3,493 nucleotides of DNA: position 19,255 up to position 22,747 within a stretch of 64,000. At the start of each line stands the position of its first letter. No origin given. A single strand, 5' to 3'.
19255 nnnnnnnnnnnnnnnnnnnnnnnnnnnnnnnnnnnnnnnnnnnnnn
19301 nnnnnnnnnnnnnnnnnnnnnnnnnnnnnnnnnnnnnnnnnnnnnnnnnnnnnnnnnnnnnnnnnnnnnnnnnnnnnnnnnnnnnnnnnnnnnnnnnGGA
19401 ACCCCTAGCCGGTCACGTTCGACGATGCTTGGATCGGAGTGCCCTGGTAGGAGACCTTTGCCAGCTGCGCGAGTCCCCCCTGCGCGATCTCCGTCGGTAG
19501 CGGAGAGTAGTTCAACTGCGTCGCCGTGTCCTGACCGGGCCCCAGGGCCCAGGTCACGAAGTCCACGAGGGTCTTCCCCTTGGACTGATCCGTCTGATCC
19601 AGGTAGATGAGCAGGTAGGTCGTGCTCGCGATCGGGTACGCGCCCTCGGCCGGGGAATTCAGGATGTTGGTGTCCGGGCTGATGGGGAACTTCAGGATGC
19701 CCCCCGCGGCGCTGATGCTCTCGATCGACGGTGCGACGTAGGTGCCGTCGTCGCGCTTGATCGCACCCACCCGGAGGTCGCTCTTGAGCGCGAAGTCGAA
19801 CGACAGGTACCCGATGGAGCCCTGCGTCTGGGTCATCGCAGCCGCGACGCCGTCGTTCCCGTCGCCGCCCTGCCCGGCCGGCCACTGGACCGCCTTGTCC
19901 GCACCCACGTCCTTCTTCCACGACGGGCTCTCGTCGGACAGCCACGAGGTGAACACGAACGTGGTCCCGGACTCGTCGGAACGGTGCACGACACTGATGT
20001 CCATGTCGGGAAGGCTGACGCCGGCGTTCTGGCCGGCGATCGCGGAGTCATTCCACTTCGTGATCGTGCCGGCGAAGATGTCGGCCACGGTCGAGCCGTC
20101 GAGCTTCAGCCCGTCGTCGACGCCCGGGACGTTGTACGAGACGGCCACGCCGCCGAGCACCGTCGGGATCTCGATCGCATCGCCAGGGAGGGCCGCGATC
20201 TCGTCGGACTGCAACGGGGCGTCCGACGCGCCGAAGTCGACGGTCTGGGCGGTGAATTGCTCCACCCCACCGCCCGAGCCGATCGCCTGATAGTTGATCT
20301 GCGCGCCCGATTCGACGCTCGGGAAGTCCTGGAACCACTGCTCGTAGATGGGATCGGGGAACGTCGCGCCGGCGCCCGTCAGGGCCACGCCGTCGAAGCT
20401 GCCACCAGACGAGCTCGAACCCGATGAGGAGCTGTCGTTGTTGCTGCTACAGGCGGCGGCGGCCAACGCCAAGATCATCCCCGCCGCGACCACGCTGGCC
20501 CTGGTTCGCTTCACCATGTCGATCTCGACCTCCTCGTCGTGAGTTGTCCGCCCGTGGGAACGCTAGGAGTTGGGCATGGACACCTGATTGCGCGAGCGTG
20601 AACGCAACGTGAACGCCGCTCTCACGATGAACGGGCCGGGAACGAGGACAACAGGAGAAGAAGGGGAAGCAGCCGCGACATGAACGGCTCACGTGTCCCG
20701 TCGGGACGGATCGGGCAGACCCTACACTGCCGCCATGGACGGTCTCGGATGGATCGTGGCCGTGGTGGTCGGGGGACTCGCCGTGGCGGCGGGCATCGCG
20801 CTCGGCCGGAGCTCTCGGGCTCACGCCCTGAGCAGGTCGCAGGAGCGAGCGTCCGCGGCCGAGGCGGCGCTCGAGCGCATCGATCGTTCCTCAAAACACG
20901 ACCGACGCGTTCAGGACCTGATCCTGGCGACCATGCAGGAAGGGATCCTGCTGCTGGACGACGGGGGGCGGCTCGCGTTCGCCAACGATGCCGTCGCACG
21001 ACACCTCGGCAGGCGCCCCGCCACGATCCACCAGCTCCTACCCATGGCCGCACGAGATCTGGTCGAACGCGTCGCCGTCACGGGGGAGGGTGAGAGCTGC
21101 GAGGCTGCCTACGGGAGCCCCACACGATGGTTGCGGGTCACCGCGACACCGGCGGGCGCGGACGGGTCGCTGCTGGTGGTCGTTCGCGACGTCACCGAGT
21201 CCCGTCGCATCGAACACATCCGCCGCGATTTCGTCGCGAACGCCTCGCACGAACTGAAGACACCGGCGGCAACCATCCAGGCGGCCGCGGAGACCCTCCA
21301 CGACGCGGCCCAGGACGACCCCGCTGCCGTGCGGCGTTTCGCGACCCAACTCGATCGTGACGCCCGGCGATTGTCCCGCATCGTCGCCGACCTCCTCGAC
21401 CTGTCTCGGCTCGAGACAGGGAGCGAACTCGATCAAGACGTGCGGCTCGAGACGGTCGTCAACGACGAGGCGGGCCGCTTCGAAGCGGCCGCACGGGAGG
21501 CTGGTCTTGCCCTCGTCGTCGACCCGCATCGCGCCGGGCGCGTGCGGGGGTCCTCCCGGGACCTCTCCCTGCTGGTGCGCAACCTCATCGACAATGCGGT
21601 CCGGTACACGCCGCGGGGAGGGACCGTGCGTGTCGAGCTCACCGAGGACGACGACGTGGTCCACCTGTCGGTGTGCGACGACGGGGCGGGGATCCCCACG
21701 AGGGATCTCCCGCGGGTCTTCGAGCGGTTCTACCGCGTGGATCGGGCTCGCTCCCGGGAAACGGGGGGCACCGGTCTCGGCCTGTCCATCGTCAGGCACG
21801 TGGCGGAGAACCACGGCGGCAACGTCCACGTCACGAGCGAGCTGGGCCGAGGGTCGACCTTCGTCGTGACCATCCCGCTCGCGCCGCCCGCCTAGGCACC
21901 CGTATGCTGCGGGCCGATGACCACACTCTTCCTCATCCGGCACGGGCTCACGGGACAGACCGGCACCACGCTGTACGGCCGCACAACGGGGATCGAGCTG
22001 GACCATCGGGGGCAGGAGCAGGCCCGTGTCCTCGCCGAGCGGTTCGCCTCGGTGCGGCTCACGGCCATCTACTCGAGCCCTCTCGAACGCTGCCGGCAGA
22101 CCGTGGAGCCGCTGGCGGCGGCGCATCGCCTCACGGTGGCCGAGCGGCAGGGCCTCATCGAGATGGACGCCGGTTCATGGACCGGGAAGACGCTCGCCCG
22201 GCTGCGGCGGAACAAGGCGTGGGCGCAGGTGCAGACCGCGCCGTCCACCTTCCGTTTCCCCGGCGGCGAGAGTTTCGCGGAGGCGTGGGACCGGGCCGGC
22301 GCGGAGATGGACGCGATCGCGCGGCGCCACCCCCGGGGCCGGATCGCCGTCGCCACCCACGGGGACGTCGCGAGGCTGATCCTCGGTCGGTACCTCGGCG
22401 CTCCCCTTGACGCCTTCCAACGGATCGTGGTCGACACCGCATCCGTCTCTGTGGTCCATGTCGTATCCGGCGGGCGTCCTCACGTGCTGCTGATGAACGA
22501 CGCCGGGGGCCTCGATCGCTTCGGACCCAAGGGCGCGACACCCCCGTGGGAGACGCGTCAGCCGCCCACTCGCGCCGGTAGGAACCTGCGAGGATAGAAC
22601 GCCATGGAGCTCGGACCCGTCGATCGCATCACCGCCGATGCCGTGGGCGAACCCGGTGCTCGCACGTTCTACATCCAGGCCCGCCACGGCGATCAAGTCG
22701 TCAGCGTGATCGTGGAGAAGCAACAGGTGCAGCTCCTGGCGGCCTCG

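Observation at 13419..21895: Compact phosphate-starvation supercluster with the response regulator embedded in the pst operon and the sensor kinase split off divergently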

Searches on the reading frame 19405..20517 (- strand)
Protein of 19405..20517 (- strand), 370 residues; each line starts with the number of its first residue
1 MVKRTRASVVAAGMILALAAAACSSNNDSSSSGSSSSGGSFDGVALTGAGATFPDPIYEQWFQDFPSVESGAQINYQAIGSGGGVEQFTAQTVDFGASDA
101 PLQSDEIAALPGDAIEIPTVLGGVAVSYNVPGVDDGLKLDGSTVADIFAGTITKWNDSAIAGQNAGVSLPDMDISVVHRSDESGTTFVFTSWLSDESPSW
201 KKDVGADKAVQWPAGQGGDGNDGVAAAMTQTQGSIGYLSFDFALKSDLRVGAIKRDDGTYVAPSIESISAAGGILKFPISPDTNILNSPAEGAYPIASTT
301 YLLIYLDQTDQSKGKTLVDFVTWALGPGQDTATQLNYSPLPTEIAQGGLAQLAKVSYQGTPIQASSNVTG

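Call 6: search_protein_families(library=pfam, proteins=[window:19405-20517:-])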
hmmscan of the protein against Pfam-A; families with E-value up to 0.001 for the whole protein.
window:19405-20517:- (370 aa): 2 families
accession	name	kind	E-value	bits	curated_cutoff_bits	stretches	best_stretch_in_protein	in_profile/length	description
PF12849.12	PBP_like_2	-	8.2e-44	150.8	27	1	45-323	11-262/267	PBP superfamily domain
PF12727.12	PBP_like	-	0.00093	18.8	27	0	70-196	9-116/193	PBP superfamily domain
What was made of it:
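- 19405..20517 (-): pstS, phosphate-binding protein with a cysteine-containing N-terminal signal-like sequence. Pfam finds PBP_like_2 (call 6).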

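Call 7: search_protein_families(library=ncbifam, proteins=[window:19405-20517:-])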
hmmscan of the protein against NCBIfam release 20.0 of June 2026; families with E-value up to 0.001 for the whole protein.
window:19405-20517:- (370 aa): 3 families
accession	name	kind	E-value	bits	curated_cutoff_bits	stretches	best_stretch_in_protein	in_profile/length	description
TIGR00975.1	3a0107s03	equivalog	1.9e-103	345.8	205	1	46-351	1-310/315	phosphate ABC transporter substrate-binding protein PstS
NF008171.0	PRK10918.1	equivalog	5.7e-88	295.2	339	1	37-345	20-326/346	phosphate ABC transporter substrate-binding protein PstS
TIGR02136.1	ptsS_2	subfamily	1.9e-29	102.8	206.6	1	10-339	8-294/295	phosphate ABC transporter substrate-binding protein PstS family protein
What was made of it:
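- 19405..20517 (-): TIGR00975 scores 345.8 bits against a cut-off of 205 (call 7).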

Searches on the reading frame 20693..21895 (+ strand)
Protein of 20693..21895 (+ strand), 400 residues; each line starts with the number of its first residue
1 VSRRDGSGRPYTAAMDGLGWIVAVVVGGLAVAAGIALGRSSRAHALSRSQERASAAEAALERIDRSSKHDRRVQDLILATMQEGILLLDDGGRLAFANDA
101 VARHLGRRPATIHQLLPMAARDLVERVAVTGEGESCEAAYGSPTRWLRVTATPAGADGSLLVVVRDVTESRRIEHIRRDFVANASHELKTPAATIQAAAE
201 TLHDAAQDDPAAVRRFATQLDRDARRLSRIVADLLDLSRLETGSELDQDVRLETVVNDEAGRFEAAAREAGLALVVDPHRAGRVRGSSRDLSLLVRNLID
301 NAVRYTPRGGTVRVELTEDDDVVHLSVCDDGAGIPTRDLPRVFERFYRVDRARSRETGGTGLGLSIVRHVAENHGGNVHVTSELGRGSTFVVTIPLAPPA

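Call 6: search_protein_families(library=pfam, proteins=[window:20693-21895:+])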
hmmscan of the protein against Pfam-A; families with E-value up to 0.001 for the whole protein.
window:20693-21895:+ (400 aa): 6 families
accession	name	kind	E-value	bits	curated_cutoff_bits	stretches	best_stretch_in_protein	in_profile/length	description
PF02518.31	HATPase_c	-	2.1e-34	118.7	26.4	1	288-397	3-110/111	Histidine kinase-, DNA gyrase B-, and HSP90-like ATPase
PF00512.31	HisKA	-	9.8e-16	58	26.9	1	177-243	2-66/66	His Kinase A (phospho-acceptor) domain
PF08448.16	PAS_4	-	2.7e-06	28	23.1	1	81-172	4-110/110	PAS fold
PF13188.13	PAS_8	-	8.4e-06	25.9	21.8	1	77-123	6-54/65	PAS domain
PF13581.12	HATPase_c_2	-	9.4e-06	26.1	27.4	1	289-371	30-109/127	Histidine kinase-like ATPase domain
PF14501.12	HATPase_c_5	-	0.00041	20.7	22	1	289-383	4-91/102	GHKL domain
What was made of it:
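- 20735..21895 (+): SenX3/PhoR-type histidine kinase, 386 aa. It has one N-terminal membrane anchor and no external domain, followed by PAS, HisKA and HATPase domains. Pfam finds PAS_4, HisKA and HATPase_c (call 6).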

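Call 7: search_protein_families(library=ncbifam, proteins=[window:20693-21895:+])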
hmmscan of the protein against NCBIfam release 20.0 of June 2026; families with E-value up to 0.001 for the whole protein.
window:20693-21895:+ (400 aa): 86 families (the best 25 are shown)
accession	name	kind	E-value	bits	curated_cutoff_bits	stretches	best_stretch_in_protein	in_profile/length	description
NF046044.1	PnpS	equivalog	5.7e-90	302.1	400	1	50-395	33-390/390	two-component system histidine kinase PnpS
TIGR02966.1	phoR_proteo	equivalog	1.1e-84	284.3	334.2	1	77-393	11-332/333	phosphate regulon sensor histidine kinase PhoR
NF033092.0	HK_WalK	equivalog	1.8e-70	238.2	725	1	63-396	249-594/594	cell wall metabolism sensor histidine kinase WalK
NF041735.1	hist_kin_RppB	equivalog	6.5e-60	203.1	400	1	178-395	217-438/438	two-component system sensor histidine kinase RppB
NF008235.0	PRK11006.1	equivalog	5.3e-52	177.1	390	1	156-395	183-422/431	phosphate regulon sensor histidine kinase PhoR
NF033093.1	HK_VicK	exception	6.4e-51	173.4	680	1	76-395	98-434/448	cell wall metabolism sensor histidine kinase VicK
NF040691.1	MtrAB_MtrB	equivalog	1.1e-50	173.1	450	1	167-396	261-492/507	MtrAB system histidine kinase MtrB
NF008312.0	PRK11100.1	equivalog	3.8e-46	157.9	356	1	179-395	258-473/477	two-component system sensor histidine kinase CreC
NF047874.1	MASE3_PAS_HK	subfamily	1.5e-43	149.5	560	2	297-396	526-625/655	MASE3 domain-containing sensor histidine kinase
TIGR01386.1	cztS_silS_copS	subfamily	4.7e-42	144.5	292.55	1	179-395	243-457/457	heavy metal sensor histidine kinase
NF012163.2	BaeS_SmeS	equivalog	2.2e-41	142.3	500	1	173-393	236-455/457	sensor histidine kinase efflux regulator BaeS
NF053855.1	HisKinPhoRBctds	equivalog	2.6e-41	141.7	500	1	157-394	341-581/583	two-component system sensor histidine kinase PhoR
NF045911.1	TCSHisKinNblS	equivalog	1.1e-39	136.3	1000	1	160-394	371-618/621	two-component system sensor histidine kinase NblS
NF007664.1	PRK10337.1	equivalog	1.9e-38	132.3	475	1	177-384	230-432/442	quorum sensing histidine kinase QseC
NF047465.1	hybrid_HK_LvrA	exception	1.9e-38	132.1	1200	1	173-399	198-425/819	hybrid histidine kinase/response regulator LvrA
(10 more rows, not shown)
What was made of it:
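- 20735..21895 (+): The best NCBIfam models are PnpS and PhoR, both below cut-off (call 7).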

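Call 19: search_solved_structures(query=window:20735-21895:+, max_evalue=1e-20)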
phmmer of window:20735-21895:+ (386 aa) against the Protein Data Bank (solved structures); distinct sequences matched with E-value up to 1e-20: 21.
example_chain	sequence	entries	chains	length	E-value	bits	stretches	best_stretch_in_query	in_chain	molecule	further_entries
4i5s_A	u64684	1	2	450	1.7e-46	162.5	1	61-382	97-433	Putative histidine kinase CovS; VicK-like protein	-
4u7n_A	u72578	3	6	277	9e-43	150.3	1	151-384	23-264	Histidine protein kinase sensor protein | Histidine kinase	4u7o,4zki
5c93_A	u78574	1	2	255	1.5e-42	149.6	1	152-384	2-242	Histidine kinase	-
6paj_A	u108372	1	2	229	1.1e-38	136.8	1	159-381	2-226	Sensor protein SrrB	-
5uht_A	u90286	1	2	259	2.1e-33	119.5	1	152-381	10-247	Sensor histidine kinase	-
3dge_A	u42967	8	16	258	2.4e-33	119.3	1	152-381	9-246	Sensor protein | Histidine kinase | Sensor histidine kinase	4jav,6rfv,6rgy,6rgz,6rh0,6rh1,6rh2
2c2a_A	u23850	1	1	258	2.6e-33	119.1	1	152-381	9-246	SENSOR HISTIDINE KINASE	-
6azr_A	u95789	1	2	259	1e-32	117.2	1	152-381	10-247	Sensor histidine kinase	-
4jas_A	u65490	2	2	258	2.5e-32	115.9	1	152-381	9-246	Histidine kinase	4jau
6rh7_A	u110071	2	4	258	6e-32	114.7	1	152-381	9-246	Sensor histidine kinase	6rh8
4q20_A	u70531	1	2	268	8.9e-29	104.2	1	158-381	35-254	Sensor protein DivL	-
3sl2_A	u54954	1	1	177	5.6e-28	101.6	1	276-382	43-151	Sensor histidine kinase yycG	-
3jz3_A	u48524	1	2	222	5.8e-28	101.6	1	164-366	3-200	Sensor protein qseC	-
7z8n_A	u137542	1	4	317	3.9e-27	98.8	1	156-382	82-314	Histidine kinase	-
8u4x_A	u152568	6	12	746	1.1e-26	97.4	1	150-383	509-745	histidine kinase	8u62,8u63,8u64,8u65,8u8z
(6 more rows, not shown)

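Call 37: find_homologous_proteins(query=window:20735-21895:+, max_evalue=1e-30)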
Query window:20735-21895:+ (386 aa): 7983 proteins with E <= 1e-30 among 8000 candidates; the best 120 are listed.
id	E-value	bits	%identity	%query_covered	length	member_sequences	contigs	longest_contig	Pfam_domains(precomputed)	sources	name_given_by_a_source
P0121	4.3e-241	817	100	100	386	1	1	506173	PF13188.14,PF13581.13,PF08448.17,PF02518.32,PF00512.32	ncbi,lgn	-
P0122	7.4e-200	682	84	100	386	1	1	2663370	PF13188.14,PF08448.17,PF02518.32,PF00512.32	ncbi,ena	-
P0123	8.2e-177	606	76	100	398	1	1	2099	PF13581.13,PF02518.32,PF00512.32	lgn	-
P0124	6.9e-174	596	74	99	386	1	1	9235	PF13581.13,PF02518.32,PF00512.32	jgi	jgi:signal transduction histidine kinase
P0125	2.9e-172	591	77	94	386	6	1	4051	PF13581.13,PF02518.32,PF00512.32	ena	-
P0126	2.0e-152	526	71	91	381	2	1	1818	PF13188.14,PF13581.13,PF08448.17,PF02518.32,PF00512.32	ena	-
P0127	8.0e-149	514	68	94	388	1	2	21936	PF13581.13,PF02518.32,PF00512.32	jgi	jgi:signal transduction histidine kinase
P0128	1.5e-146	507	65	100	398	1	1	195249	PF13581.13,PF02518.32,PF00512.32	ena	-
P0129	3.9e-146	505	65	99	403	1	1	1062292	PF12860.14,PF13581.13,PF08448.17,PF02518.32,PF00512.32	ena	-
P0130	1.2e-143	497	65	99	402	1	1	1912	PF08448.17,PF02518.32,PF00512.32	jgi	jgi:signal transduction histidine kinase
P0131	1.5e-143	497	64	99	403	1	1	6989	PF13581.13,PF02518.32,PF00512.32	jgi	jgi:signal transduction histidine kinase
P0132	1.1e-137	477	64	99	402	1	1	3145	PF12860.14,PF08448.17,PF02518.32,PF00512.32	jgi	jgi:signal transduction histidine kinase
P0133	5.0e-135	469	63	98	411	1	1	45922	PF08448.17,PF02518.32,PF00512.32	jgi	jgi:two-component system, OmpR family, sensor histidine kinase SenX3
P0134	5.2e-135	469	60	100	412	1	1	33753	PF08448.17,PF02518.32,PF00512.32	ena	-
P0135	9.0e-135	468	62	99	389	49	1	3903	PF13581.13,PF02518.32,PF00512.32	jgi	jgi:signal transduction histidine kinase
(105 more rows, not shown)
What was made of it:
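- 20735..21895 (+): JGI names many close homologues SenX3 (call 37).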

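Call 38: find_encoding_contigs(protein=P0121, flank=9000, max_places=2)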
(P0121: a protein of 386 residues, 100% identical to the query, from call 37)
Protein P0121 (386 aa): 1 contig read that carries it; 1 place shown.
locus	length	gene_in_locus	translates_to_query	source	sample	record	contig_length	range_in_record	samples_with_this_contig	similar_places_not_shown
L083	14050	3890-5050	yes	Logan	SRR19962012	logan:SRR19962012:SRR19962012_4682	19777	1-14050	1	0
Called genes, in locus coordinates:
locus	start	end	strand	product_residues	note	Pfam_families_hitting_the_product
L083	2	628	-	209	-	?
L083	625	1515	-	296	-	PF00528:BPD_transp_1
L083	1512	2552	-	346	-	PF00528:BPD_transp_1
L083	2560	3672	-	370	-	PF12849:PBP_like_2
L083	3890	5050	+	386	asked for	PF13188:PAS_8 (weak), PF08448:PAS_4 (weak), PF00512:HisKA, PF13581:HATPase_c_2 (faint), PF02518:HATPase_c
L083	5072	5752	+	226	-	PF00300:His_Phos_1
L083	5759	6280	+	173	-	PF11290:DUF3090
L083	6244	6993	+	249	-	-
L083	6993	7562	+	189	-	PF01035:DNA_binding_1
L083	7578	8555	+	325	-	-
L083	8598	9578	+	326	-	PF01545:Cation_efflux, PF16916:ZT_dimer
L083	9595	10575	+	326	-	PF01694:Rhomboid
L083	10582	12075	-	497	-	PF13570:Beta-prop_ACSF4, PF13360:PQQ_2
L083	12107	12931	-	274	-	PF00800:PDT, PF01842:ACT (weak)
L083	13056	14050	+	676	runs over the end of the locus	PF13196:DUF4012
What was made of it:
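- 20735..21895 (+): An identical 386-aa protein, starting at this ATG, is on record (calls 37, 38).
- Checked: An identical 386-aa protein is in the public collection, and an independent gene call on a contig carrying it uses the same ATG start (calls 37, 38).
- Tried and rejected: The kinase look-up did (calls 37, 38).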

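Call 39: list_cluster_members(proteins=[P0121, P0122])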
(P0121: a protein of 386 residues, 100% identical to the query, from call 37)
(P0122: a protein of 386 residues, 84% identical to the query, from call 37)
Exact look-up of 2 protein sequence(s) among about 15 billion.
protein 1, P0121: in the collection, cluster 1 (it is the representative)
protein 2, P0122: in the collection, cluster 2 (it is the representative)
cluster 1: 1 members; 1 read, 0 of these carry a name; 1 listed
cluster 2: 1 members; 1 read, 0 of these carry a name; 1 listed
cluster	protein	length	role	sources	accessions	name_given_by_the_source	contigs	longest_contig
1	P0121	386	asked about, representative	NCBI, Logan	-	-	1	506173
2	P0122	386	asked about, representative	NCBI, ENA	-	-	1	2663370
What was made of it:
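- Tried and rejected: The cluster look-up gave no organism name (call 39), so the class of the organism stays undetermined.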

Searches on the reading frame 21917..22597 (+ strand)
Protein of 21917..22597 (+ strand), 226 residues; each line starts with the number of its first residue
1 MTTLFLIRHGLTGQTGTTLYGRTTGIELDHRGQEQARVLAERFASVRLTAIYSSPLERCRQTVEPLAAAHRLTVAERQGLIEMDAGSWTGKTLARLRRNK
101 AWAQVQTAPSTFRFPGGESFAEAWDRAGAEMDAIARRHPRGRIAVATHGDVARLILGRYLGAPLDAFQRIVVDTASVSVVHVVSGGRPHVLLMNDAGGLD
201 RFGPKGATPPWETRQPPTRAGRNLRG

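Call 27: search_protein_families(library=pfam, proteins=[window:21917-22597:+])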
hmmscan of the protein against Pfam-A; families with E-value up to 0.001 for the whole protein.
window:21917-22597:+ (226 aa): 1 family
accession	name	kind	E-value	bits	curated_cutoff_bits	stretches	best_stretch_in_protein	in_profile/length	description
PF00300.27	His_Phos_1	-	3.7e-51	174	21.7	1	4-195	1-193/194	Histidine phosphatase superfamily (branch 1)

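Call 48: search_protein_families(library=ncbifam, proteins=[window:21917-22597:+], max_evalue=1e-10)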
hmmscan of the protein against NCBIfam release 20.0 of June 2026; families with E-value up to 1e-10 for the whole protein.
window:21917-22597:+ (226 aa): 9 families
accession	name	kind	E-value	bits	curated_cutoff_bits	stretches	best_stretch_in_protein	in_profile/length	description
TIGR03848.1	MSMEG_4193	subfamily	4.1e-57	192.9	203.85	1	3-198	1-201/204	MSMEG_4193 family putative phosphomutase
TIGR03162.1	ribazole_cobC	equivalog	1.1e-35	122.6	162.9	1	4-179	1-175/176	alpha-ribazole phosphatase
NF005567.0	PRK07238.1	equivalog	3.2e-32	112.3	326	1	2-197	178-375/378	bifunctional RNase H/acid phosphatase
NF045917.1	PhserinePhPspA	equivalog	2e-27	96.3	350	1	1-183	1-185/211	phosphoserine phosphatase PspA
NF011580.0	PRK15004.1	equivalog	2.1e-18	67.1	250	1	4-183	3-184/203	adenosylcobalamin/alpha-ribazole phosphatase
NF009993.0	PRK13462.1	equivalog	5.4e-17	62.1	226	1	4-187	8-186/203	acid phosphatase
NF009994.0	PRK13463.1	equivalog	2.2e-15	57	277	1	2-182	3-186/203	phosphoserine phosphatase 1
NF002901.0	PRK03482.1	equivalog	4.5e-14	52.6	261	1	1-181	1-183/215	2,3-diphosphoglycerate-dependent phosphoglycerate mutase GpmB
NF038349.1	dPGM_arch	equivalog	1.5e-11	44.5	225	1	6-185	3-174/194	2,3-diphosphoglycerate-dependent phosphoglycerate mutase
